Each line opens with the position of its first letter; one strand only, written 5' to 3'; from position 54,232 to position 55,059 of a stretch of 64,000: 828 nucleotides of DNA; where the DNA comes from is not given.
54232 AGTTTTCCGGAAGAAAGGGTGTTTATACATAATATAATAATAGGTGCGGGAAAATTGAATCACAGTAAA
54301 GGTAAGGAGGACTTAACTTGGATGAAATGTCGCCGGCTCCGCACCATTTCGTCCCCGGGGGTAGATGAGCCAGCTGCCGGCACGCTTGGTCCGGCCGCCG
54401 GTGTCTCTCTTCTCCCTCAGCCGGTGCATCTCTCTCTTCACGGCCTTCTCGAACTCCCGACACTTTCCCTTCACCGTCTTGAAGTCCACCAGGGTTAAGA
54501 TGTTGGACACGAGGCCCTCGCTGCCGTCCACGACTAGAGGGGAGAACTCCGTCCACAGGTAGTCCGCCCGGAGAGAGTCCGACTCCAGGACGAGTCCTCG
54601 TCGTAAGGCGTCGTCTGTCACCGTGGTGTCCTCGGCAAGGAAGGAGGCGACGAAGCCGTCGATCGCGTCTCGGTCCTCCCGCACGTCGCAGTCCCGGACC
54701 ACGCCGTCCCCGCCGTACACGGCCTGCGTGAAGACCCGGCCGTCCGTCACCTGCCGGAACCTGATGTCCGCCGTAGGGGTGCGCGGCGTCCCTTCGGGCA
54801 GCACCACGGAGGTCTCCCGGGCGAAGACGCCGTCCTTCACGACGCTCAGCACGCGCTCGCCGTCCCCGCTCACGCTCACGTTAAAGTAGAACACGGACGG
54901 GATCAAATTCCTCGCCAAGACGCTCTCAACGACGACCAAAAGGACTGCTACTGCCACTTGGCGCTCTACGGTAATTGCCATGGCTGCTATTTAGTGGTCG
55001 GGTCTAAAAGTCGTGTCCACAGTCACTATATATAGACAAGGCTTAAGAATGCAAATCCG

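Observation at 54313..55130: GC-rich intronless gene for a secreted propeptide-like protein with REKR/RTKR processing sites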

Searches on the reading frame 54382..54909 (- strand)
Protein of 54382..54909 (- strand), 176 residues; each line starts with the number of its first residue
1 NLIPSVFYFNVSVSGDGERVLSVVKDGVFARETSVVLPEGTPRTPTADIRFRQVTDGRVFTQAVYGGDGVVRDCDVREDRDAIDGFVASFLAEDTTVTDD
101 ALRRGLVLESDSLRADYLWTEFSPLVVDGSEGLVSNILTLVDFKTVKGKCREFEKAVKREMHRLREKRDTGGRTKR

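Call 69: predict_structure(alignment_id=A5)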
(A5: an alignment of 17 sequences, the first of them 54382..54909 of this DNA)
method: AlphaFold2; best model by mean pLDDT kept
length: 176 residues; sequences in the alignment: 17
mean_pLDDT: 72.8   pTM: 0.67
mean pLDDT of the five models: 72.8, 70.4, 68.9, 68.9, 68.3
residues with pLDDT >= 90: 56; 70-90: 59; 50-70: 22; < 50: 39
segments of 3 or more residues with pLDDT < 50: 1-4, 97-131
pLDDT, mean of each block of 10 residues (from residue 1): 58 79 88 81 75 94 90 94 91 58 33 31 39 70 90 92 84 55
secondary structure, 60 per line:
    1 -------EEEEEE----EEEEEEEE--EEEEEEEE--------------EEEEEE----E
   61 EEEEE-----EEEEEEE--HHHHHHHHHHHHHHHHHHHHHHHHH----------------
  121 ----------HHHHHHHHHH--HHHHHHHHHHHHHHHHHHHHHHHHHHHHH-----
elements in order: E8-13 E18-25 E28-35 E50-55 E60-65 E71-77 H80-104 H131-140 H143-171

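Call 74: fold_search(model_id=the predicted structure, library=pdb)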
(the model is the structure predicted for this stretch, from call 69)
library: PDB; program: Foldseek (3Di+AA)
matches with E <= 10: 743; with E <= 0.001: 0
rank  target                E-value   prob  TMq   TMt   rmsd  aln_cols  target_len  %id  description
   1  6cw1_A                3.1e-02  0.60  0.15  0.08  13.5        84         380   13  Crystal structure of Neurexin-1 alpha ectodomain fragment, L2-L3 (released 2018-09-19)
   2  5ly8                  5.3e-02  0.69  0.18  0.14  14.6        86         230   13  Structure of the CBM2 module of Lactobacillus casei BL23 phage J-1 evolved Dit. (released 2017-03-22)
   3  2r1d_H                5.9e-02  0.51  0.17  0.17  15.0        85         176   13  Crystal structure of rat neurexin 1beta in the Ca2+ containing form (released 2008-04-01)
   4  8g7z_C                5.9e-02  0.44  0.16  0.16  14.5        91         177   12  Cryo-EM structure of full length Neuroligin-2 from Mouse bound to two Neurexin-1 Beta conformation one (released 2025-05-14)
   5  1yqf_C                6.6e-02  0.87  0.32  0.32  16.0       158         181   17  Hypothetical protein from leishmania major unknown function sequence homologue to human p32 protein (released 2005-02-22)
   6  6cw1_B                7.0e-02  0.41  0.15  0.08  11.6        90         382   12  Crystal structure of Neurexin-1 alpha ectodomain fragment, L2-L3 (released 2018-09-19)
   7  2r1d_F                7.0e-02  0.38  0.15  0.15  13.8        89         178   13  Crystal structure of rat neurexin 1beta in the Ca2+ containing form (released 2008-04-01)
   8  5z8y_B                7.8e-02  0.44  0.16  0.16  14.5        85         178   12  Crystal structure of human LRRTM2 in complex with Neurexin 1beta (released 2018-10-10)
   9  2r1d_D                7.8e-02  0.44  0.17  0.17  15.0        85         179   13  Crystal structure of rat neurexin 1beta in the Ca2+ containing form (released 2008-04-01)
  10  2r1d_B                7.8e-02  0.44  0.17  0.16  15.1        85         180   14  Crystal structure of rat neurexin 1beta in the Ca2+ containing form (released 2008-04-01)
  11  2r1b_A                8.3e-02  0.30  0.15  0.14  14.1        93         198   13  Crystal Structure of rat neurexin 1beta with a splice insert at SS#4 (released 2008-03-25)
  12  5mc9_A                8.7e-02  0.47  0.16  0.06  13.7        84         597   11  Crystal structure of the heterotrimeric integrin-binding region of laminin-111 (released 2017-02-08)
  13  2h0b_C                9.2e-02  0.38  0.14  0.14  12.3        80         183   14  Crystal Structure of the second LNS/LG domain from Neurexin 1 alpha (released 2006-06-20)
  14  6pnq_A                1.0e-01  0.30  0.17  0.15  12.0        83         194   11  Crystal structure of the SS2A splice insert-containing neurexin-1 LNS2 domain in complex with neurexophilin-1 (released 2019-10-09)
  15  2r0h_B                1.0e-01  0.23  0.14  0.15  15.1        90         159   14  Fungal lectin CGL3 in complex with chitotriose (chitotetraose) (released 2008-05-20)
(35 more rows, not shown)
